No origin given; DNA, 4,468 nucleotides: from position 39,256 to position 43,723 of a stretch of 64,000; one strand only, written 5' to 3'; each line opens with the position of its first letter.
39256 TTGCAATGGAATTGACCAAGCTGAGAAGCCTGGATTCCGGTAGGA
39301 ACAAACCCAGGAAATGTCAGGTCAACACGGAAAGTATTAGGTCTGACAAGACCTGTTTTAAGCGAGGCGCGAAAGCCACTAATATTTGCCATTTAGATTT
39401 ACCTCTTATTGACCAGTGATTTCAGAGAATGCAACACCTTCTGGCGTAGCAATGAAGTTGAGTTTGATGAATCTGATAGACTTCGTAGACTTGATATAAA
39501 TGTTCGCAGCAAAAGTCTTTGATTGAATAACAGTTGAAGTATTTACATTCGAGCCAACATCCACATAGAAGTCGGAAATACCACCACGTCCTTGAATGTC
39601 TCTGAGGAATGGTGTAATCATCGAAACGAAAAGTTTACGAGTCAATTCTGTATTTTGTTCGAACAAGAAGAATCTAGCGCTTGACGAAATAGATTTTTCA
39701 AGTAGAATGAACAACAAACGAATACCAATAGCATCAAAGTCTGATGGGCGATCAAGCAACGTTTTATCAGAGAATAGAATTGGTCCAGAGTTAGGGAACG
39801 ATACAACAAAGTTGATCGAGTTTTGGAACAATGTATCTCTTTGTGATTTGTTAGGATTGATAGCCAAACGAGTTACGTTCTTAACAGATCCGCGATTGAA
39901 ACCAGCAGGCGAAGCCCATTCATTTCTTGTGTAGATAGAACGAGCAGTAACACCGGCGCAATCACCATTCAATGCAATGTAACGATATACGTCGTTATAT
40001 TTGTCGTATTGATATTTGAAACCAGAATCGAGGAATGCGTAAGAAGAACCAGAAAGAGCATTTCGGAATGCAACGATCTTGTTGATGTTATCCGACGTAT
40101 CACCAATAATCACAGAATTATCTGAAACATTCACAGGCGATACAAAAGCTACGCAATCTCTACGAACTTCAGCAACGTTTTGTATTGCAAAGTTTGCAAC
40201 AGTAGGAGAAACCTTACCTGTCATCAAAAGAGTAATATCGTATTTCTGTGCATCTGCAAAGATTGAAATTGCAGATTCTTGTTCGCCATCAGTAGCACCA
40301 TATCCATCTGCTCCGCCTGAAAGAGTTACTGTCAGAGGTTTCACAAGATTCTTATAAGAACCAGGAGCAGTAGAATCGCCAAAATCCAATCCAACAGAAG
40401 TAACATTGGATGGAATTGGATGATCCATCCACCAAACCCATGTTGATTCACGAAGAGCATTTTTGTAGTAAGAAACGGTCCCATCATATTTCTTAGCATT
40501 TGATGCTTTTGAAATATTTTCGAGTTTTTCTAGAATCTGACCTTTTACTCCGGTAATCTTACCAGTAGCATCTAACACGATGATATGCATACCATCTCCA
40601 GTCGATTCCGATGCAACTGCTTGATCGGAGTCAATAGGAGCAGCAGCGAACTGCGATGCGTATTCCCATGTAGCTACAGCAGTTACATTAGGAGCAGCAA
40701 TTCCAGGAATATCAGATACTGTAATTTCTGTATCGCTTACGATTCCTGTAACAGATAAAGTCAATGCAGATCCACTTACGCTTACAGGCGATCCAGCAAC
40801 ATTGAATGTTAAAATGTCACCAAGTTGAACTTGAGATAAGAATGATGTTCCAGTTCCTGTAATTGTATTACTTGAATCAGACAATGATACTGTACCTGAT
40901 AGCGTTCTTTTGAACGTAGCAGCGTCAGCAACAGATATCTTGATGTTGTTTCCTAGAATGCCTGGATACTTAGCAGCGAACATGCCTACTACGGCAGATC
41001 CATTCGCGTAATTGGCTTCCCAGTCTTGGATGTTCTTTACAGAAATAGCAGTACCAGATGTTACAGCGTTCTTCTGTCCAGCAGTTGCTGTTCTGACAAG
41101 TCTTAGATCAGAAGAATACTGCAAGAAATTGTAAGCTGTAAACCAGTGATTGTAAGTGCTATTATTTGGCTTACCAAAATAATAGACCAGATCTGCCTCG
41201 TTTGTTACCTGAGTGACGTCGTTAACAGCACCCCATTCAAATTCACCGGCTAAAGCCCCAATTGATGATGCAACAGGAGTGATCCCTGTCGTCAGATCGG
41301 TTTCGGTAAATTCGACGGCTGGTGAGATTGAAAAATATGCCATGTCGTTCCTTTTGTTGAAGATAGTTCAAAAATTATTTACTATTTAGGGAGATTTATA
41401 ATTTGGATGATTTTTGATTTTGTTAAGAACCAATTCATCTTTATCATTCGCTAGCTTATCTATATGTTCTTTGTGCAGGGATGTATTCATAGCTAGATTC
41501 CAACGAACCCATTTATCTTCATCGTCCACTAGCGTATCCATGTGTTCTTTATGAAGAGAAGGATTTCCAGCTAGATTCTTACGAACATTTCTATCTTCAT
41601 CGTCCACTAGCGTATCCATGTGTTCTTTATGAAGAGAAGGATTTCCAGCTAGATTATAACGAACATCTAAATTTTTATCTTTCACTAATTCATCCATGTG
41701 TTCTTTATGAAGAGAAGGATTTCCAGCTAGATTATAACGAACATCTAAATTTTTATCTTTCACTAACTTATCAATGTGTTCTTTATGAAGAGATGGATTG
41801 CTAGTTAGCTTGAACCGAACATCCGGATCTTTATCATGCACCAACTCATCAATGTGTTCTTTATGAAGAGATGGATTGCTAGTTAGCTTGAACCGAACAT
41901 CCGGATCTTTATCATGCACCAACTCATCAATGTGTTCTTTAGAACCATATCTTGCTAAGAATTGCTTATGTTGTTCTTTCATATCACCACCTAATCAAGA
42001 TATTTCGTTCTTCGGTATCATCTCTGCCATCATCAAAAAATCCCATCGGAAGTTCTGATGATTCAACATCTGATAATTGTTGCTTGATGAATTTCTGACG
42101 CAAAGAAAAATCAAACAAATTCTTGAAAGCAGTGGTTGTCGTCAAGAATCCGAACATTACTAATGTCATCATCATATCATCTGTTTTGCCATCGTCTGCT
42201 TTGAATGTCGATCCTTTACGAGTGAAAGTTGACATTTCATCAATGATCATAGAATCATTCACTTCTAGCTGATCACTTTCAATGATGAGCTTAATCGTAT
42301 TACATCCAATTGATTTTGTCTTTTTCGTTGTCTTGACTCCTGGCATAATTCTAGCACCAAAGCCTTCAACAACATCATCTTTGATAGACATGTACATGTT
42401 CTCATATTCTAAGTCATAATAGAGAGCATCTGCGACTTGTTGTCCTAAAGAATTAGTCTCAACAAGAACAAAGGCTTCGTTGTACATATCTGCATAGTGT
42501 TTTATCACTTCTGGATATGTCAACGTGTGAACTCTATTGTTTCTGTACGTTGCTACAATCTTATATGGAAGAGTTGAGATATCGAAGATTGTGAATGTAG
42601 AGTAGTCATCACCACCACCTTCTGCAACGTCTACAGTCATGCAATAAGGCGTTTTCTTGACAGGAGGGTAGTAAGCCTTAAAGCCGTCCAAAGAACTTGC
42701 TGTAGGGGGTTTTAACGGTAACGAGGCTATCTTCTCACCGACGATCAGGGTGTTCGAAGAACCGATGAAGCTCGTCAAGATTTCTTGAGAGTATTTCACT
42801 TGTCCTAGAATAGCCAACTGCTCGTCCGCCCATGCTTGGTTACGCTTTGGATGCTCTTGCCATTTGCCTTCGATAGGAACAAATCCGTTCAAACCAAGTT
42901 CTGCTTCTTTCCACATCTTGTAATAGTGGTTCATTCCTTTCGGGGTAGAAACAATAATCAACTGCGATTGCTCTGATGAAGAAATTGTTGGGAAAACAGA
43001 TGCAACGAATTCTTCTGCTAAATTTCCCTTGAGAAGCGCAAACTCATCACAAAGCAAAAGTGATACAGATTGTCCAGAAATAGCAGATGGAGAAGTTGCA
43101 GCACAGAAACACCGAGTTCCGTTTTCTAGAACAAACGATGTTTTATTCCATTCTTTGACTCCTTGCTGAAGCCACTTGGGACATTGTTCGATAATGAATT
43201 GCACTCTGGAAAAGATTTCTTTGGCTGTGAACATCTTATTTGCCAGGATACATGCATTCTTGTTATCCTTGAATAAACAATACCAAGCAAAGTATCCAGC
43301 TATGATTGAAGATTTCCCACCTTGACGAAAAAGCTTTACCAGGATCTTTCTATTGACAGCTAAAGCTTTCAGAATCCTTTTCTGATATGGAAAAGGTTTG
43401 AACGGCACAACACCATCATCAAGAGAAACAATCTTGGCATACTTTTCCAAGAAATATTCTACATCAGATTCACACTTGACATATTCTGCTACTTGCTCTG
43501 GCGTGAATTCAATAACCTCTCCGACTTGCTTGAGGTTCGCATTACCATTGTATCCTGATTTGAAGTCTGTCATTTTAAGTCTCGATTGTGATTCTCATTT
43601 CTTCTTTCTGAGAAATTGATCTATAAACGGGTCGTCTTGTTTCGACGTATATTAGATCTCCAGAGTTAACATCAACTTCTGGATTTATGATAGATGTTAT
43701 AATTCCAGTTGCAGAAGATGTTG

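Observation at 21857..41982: Phage-encoded repertoire of variable LRV/HEAT-like repeat proteins with shuffled modules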

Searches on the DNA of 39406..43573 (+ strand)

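Call 6: search_dna_similar(query=window:39406-43573:+, collection=phages, mode=distant, max_rows=20)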
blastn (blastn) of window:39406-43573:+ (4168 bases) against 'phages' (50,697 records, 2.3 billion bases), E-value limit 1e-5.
Records with a match: 36; places in all: 36; records where one place covers at least 80% of the query: 0.
Best place of each record, by identity: 80-90% 2; 60-80% 34.
By first word of the organism name: Escherichia 24; Synechococcus 7; Shigella 3; Vibrio 1; Citrobacter 1.
By host as written in the record: Escherichia coli 9; - 7; Escherichia coli O157:H7 3; Synechococcus sp. WH8102 2; Synechococcus sp. WH 8102 2; Synechococcus sp. WH6501 2; Escherichia coli K-12 2; Shigella sp. 2; and 7 more.
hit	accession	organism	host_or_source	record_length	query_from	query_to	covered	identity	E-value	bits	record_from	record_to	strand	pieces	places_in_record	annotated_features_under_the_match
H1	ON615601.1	Synechococcus phage BUCT-ZZ01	Synechococcus elongatus PCC 7942 = ...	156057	3420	4049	15%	69.2%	2e-61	244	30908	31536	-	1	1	terminase large subunit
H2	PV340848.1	Synechococcus phage Sf-CH11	Synechococcus sp. WH8102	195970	3496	3604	3%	73.0%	5e-6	61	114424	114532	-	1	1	terminase large subunit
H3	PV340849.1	Synechococcus phage Sf-CH1a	Synechococcus sp. WH8102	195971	3496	3604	3%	73.0%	5e-6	61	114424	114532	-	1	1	terminase large subunit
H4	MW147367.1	Synechococcus phage S-H9-2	Synechococcus sp. WH 8102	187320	3498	3604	3%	73.4%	5e-6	62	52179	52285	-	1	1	terminase large subunit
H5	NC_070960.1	Synechococcus phage S-H9-2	Synechococcus sp. WH 8102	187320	3498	3604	3%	73.4%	5e-6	62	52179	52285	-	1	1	terminase large subunit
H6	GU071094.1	Synechococcus phage S-SM1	Synechococcus sp. WH6501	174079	557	647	2%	76.6%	3e-8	68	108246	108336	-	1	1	gp18: tail sheath monomer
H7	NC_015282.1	Synechococcus phage S-SM1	Synechococcus sp. WH6501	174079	557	647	2%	76.6%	3e-8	68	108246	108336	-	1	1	gp18: tail sheath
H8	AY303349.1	Escherichia phage RB69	-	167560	536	612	2%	77.9%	1e-6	64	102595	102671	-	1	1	18: gp18 tail sheath protein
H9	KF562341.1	Escherichia phage vB_EcoM_PhAPEC2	Escherichia coli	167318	536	612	2%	77.9%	1e-6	64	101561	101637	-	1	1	tail sheath protein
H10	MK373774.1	Escherichia phage vB_EcoM_WFL6982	Escherichia coli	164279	536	612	2%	77.9%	1e-6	64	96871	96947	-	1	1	putative tail sheath protein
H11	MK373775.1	Escherichia phage vB_EcoM_WFK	Escherichia coli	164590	536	612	2%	77.9%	1e-6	64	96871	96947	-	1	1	putative tail sheath protein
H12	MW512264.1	Escherichia phage PTK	Shaanbei White Cashmere Goat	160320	536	612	2%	77.9%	1e-6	64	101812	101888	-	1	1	tail sheath protein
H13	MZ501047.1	Escherichia phage AlbertHofmann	Escherichia coli K-12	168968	536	612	2%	77.9%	1e-6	64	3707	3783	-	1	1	tail sheath protein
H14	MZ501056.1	Escherichia phage ChristianSchoenbein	Escherichia coli K-12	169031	536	612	2%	77.9%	1e-6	64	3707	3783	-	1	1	tail sheath protein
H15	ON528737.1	Shigella phage ESh27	Shigella sp.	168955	536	612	2%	77.9%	1e-6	64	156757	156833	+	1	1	tail sheath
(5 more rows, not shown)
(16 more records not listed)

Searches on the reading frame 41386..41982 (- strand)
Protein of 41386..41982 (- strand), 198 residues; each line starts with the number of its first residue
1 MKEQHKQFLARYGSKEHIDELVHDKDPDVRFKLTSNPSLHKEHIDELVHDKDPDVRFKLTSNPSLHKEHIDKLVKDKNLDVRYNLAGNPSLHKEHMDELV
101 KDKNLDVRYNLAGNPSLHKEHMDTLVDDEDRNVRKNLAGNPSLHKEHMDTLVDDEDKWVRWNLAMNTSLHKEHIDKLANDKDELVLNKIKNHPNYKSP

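Call 3: search_protein_families(library=pfam, proteins=[window:41386-41982:-], max_evalue=0.1)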
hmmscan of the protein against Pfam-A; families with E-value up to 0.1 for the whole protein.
window:41386-41982:- (198 aa): 9 families
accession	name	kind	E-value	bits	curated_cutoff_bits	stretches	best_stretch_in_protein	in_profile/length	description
PF01816.23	LRV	-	5.5e-16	58.2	21.6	1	131-156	1-26/26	Leucine rich repeat variant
PF02985.28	HEAT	-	1.6e-07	31.3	23.5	0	18-31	5-18/31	HEAT repeat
PF10098.14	DUF2336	-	0.00081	19.3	34.6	0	89-153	10-76/262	Uncharacterised protein conserved in bacteria (DUF2336)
PF04055.27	Radical_SAM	-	0.0089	16.6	29.5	0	23-75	42-99/166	Radical SAM superfamily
PF20294.3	KMPT-N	-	0.012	16.2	28.9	0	20-35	41-56/66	KTSC and Metallopeptidase N-terminal fusion domain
PF24811.1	Ig_Shg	-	0.018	15.4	27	0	101-137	69-105/153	DE-cadherin, Ig-like domain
PF22386.1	PPI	-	0.02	15.5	27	0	70-92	16-35/63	Protease propeptides/inhibitors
PF12419.13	DUF3670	-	0.045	13.9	27.6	0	50-104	40-94/136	SNF2 Helicase protein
PF25477.1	RESC1_2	-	0.065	12.5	27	0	47-74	181-208/315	RESC1/2 CYTH-like domain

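Call 5: search_dna_similar(query=window:41386-41982:-, collection=phages, mode=protein, max_rows=30)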
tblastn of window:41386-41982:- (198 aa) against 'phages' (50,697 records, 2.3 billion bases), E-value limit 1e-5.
No match.

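Call 15: find_related_loci(query=window:41386-41982:-, collection=viral_contigs, flank=6000)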
Query window:41386-41982:- (198 aa) in viral_contigs; peptide patterns used: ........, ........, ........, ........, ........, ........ (x = any residue, [..] = any of these).
6 stretches matched a pattern, but none encodes a relative of the query by tblastn (E <= 1e-3).

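Call 16: find_homologous_proteins(query=window:41386-41982:-, max_evalue=0.001)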
Query window:41386-41982:- (198 aa): 29 proteins with E <= 0.001 among 4507 candidates. Only proteins of 108 to 347 residues were searched: fused or split forms outside these lengths cannot appear, so this answer is no evidence that the protein stands alone or is whole; find_related_loci, which searches DNA, has no such limit.
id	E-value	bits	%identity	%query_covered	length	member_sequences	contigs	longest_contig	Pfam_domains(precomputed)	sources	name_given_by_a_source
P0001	7.1e-28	116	39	86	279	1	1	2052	PF02985.29,PF25591.2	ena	-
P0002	2.4e-18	85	37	61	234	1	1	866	PF01816.24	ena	-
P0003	3.1e-16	78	38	73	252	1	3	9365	PF25591.2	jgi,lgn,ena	-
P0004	7.4e-15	74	31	98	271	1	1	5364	PF01816.24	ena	-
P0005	2.0e-14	72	29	72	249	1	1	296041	PF01816.24,PF02985.29,PF25591.2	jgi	jgi:uncharacterized protein (DUF2336 family)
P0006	8.6e-14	70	33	88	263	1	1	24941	PF01816.24,PF02985.29,PF25591.2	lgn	-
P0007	5.3e-13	67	34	85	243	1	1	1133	PF01816.24,PF02985.29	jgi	jgi:hypothetical protein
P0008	1.6e-12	66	49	51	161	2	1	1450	PF02985.29,PF13646.13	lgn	-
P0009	1.8e-11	62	32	64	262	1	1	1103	PF01816.24,PF02985.29,PF25591.2,PF13646.13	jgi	jgi:hypothetical protein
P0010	5.1e-11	61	31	51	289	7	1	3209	PF01816.24,PF02985.29,PF25591.2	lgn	-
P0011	2.2e-10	59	29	85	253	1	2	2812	PF01816.24,PF25591.2,PF13646.13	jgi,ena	-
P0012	1.8e-9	56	32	76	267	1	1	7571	PF01816.24,PF02985.29,PF25591.2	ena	-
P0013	1.8e-8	53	30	70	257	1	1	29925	PF01816.24,PF25591.2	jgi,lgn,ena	-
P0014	1.4e-7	50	32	69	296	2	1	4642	-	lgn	-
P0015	4.2e-7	48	44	35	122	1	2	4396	PF02985.29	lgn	-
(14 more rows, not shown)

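Call 18: find_encoding_contigs(protein=P0008, flank=6000, max_places=4)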
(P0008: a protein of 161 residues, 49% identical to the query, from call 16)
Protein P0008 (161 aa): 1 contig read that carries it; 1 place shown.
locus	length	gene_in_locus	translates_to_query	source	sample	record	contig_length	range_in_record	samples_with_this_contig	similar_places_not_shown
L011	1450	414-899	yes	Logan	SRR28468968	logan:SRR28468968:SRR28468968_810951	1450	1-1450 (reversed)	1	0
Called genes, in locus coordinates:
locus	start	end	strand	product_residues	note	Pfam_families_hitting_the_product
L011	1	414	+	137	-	?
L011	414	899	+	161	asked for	PF02985:HEAT (faint), PF13646:HEAT_2 (faint)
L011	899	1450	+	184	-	?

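Call 19: find_encoding_contigs(protein=P0015, flank=6000, max_places=4)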
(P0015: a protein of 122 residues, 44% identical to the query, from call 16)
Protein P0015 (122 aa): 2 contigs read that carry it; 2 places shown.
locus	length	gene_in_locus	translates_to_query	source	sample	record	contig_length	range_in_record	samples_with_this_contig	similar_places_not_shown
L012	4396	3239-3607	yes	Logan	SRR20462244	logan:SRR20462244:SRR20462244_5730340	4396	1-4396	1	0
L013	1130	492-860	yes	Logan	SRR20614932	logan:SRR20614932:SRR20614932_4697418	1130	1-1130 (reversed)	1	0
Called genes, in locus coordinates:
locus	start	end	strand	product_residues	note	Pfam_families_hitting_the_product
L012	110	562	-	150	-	PF08722:Tn7_TnsA-like_N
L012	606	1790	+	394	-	-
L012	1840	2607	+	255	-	-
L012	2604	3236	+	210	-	PF02985:HEAT (faint)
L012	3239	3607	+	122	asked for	PF02985:HEAT (faint)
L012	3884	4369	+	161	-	PF11246:Phage_gp53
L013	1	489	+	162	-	?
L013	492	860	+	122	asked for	PF02985:HEAT (faint)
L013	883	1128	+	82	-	?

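Call 23: search_protein_families(library=phrogs, proteins=[window:41386-41982:-], max_evalue=0.01)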
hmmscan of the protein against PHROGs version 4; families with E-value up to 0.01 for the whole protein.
window:41386-41982:- (198 aa): 1 family
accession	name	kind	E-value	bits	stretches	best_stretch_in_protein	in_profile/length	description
phrog_20647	-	unknown function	1.2e-16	61.7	3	6-112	74-174/240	-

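Call 24: search_dna_similar(query=L012:2604-3236:+, collection=phages, mode=protein, max_evalue=0.01, max_rows=30)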
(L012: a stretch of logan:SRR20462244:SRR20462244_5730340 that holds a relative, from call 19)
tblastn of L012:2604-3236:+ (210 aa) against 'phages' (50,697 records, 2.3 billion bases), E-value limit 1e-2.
Records with a match: 1; places in all: 15; records where one place covers at least 80% of the query: 1.
Best place of each record, by identity: <60% 1.
By first word of the organism name: Vibrio 1.
By host as written in the record: Vibrio metschnikovii DSM 29715 1.
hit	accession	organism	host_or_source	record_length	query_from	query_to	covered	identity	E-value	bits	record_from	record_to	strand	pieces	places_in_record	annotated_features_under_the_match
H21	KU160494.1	Vibrio phage vB_VmeM-32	Vibrio metschnikovii DSM 29715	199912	8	185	85%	36.3%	6e-20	93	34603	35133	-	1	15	HEAT repeat protein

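Call 26: get_annotated_region(hit=H21, flank=12000)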
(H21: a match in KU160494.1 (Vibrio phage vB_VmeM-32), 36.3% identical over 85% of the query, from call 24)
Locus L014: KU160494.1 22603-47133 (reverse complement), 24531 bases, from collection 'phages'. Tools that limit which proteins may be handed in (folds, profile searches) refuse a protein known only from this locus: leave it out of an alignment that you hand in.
description: Vibrio phage vB_VmeM-32, complete genome.
organism: Vibrio phage vB_VmeM-32 (NCBI taxid 1775142)
taxonomy: Viruses; Duplodnaviria; Heunggongvirae; Uroviricota; Caudoviricetes; Straboviridae; Emmerichvirinae
host: Vibrio metschnikovii DSM 29715; source: water from Lake Elmenteita; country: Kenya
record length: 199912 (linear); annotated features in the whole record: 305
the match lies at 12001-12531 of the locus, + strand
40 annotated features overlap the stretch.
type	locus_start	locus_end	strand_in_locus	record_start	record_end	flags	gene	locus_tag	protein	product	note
CDS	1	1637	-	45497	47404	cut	-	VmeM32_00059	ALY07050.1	baseplate wedge subunit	similar to gp6 baseplate wedge subunit [Aeromonas phage Aeh1] and gp6 baseplate wedge subunit [Aeromonas phage PX29]; ...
CDS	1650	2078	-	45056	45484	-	-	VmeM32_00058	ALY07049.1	putative baseplate wedge subunit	similar to gp25 baseplate wedge subunit [Aeromonas phage 65], putative baseplate wedge subunit [Cronobacter phage S13] ...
CDS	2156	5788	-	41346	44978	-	-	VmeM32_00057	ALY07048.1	hypothetical protein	similar to hinge long tail fiber proximal connector [Aeromonas phage CC2]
regulatory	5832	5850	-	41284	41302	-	-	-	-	terminator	putative transcriptional terminator, -12.90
CDS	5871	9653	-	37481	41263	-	-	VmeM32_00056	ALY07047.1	long tail fiber proximal subunit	similar to gp34 long tail fiber proximal subunit [Aeromonas phage Aeh1]; conserved domain 34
CDS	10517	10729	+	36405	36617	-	-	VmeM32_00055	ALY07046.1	hypothetical protein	-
CDS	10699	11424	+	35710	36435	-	-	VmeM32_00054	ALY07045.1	hypothetical protein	-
CDS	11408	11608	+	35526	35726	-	-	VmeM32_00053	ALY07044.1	hypothetical protein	-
regulatory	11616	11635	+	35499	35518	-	-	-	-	terminator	putative transcriptional terminator, -12.50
CDS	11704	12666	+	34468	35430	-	-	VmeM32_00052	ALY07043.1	HEAT repeat protein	-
regulatory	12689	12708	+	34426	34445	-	-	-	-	terminator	putative transcriptional terminator, -10.80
CDS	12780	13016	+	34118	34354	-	-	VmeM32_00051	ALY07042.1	hypothetical protein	-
CDS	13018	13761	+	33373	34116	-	-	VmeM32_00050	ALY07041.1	hypothetical protein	-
CDS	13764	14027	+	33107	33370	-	-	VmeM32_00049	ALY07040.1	hypothetical protein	-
CDS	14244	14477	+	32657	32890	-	-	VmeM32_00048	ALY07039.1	hypothetical protein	-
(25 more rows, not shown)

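Call 97: search_protein_families(library=ncbifam, proteins=[window:41386-41982:-], max_evalue=0.01)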
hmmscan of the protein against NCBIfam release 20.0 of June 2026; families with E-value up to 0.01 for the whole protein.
window:41386-41982:- (198 aa): 5 families
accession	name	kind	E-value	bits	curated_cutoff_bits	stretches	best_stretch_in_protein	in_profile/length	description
NF052264.1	retropep_RloA3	equivalog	0.00091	19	210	0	141-175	48-82/159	retropepsin-like aspartic peptidase RloA3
NF047865.1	rSAM_PapB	equivalog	0.0025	17.1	340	0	50-186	84-210/330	PapB family radical SAM/SPASM ranthipeptide maturase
TIGR04317.1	W_rSAM_matur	equivalog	0.0049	16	380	0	110-191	57-135/349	tungsten cofactor oxidoreductase radical SAM maturase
NF009969.0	PRK13434.1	equivalog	0.0056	16.6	179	0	53-75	103-125/186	F0F1 ATP synthase subunit delta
NF052261.1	Asp_endo_RimB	equivalog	0.0073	16.1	200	0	139-173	35-69/148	retropepsin-like aspartic endopeptidase RimB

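Call 103: search_solved_structures(query=window:41386-41982:-, max_evalue=0.001, show_alignments=2)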
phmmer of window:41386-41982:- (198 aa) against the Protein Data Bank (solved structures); distinct sequences matched with E-value up to 0.001: 1.
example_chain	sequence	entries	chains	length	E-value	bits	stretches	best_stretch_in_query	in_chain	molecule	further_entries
1lrv_A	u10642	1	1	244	8.9e-05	25.8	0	120-186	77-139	LEUCINE-RICH REPEAT VARIANT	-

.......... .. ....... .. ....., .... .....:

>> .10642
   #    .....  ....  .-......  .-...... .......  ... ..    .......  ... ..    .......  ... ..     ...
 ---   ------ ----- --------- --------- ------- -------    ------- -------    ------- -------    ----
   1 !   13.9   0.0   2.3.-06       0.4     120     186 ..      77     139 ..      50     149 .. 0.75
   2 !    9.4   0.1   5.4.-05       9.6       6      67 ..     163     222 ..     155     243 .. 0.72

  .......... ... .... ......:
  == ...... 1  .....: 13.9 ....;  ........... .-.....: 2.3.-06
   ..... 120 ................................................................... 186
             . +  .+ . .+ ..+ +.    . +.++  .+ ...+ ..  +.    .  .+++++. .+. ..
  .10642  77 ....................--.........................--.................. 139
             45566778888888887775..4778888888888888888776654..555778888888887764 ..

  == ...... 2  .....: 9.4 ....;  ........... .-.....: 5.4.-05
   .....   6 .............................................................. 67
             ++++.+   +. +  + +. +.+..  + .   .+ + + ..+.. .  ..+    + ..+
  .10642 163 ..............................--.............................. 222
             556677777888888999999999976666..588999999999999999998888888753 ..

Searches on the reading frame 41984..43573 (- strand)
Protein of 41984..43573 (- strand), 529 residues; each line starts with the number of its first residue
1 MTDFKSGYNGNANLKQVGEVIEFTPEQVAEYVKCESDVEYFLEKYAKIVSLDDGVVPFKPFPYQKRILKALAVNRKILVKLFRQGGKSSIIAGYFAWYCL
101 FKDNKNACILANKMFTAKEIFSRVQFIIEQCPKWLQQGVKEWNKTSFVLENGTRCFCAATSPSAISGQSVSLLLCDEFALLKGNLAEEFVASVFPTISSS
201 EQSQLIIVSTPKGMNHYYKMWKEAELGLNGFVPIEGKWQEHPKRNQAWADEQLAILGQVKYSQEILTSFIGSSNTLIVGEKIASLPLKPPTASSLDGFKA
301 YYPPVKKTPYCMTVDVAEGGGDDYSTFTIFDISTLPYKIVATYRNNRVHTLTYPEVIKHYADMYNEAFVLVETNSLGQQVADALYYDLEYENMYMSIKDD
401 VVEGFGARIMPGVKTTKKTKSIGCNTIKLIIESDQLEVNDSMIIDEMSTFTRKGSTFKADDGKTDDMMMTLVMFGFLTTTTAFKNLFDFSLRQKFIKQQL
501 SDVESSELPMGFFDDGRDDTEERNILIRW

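Call 34: find_related_loci(query=window:41984-43573:-, collection=viral_contigs, flank=4000)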
Query window:41984-43573:- (529 aa) in viral_contigs; peptide patterns used: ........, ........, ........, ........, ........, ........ (x = any residue, [..] = any of these).
76 stretches matched a pattern; 75 encode a relative of the query (tblastn E <= 1e-3); 75 distinct loci.
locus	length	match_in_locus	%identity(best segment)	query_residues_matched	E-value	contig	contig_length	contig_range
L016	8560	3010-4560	69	6-521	0e+0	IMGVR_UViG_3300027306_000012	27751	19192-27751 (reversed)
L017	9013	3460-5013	61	7-522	0e+0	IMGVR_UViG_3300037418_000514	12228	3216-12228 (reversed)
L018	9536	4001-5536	61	7-516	0e+0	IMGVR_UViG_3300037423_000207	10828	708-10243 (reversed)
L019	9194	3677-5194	44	8-509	1e-151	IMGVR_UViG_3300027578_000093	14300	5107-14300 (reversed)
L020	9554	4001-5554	44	8-522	7e-151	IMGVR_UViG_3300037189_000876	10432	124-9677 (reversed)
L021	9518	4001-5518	44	8-509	6e-151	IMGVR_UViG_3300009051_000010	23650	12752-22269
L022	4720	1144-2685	44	8-517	7e-151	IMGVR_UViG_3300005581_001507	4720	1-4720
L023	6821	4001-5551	44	7-519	4e-148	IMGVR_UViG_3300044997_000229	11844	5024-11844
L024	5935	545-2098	43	8-521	4e-149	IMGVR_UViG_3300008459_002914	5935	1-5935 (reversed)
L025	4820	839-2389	44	7-519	1e-150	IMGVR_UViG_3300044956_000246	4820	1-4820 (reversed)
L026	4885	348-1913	43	8-524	2e-150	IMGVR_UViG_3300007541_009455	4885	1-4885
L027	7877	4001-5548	43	8-519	4e-148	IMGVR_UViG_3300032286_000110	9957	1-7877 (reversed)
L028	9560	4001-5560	43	8-523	5e-148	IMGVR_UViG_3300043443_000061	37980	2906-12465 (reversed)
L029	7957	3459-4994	43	8-515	5e-148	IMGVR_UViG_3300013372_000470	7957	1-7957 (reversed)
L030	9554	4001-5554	43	8-522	6e-148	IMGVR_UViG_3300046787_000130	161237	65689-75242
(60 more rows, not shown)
